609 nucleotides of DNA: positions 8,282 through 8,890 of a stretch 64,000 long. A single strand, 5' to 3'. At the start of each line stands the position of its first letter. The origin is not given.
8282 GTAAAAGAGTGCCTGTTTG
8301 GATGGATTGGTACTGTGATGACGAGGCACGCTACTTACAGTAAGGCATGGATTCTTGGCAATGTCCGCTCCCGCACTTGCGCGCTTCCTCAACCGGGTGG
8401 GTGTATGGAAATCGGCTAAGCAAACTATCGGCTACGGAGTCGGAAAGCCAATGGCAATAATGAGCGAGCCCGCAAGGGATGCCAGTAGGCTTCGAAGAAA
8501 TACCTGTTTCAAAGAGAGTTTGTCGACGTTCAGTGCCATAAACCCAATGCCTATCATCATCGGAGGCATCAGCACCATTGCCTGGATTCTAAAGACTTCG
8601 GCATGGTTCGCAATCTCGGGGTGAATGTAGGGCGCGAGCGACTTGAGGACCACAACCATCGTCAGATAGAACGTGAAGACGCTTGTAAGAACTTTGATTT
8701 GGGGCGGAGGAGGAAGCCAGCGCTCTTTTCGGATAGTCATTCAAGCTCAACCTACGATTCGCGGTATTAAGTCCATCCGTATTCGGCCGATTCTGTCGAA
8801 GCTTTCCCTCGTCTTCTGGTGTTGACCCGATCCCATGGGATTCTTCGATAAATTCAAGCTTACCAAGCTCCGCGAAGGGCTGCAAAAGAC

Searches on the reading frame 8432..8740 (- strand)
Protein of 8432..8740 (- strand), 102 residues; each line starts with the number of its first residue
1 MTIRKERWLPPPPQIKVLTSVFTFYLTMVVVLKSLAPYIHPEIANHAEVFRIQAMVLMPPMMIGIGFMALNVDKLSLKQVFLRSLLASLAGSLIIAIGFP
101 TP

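Call 28: search_protein_families(library=pfam, proteins=[window:8432-8740:-], max_evalue=0.01)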
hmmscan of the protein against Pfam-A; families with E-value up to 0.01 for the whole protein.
window:8432-8740:- (102 aa): 1 family
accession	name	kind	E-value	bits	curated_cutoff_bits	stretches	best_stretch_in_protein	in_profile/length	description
PF13347.12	MFS_2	-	0.0049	15.9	27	1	16-95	227-306/427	MFS/sugar transport protein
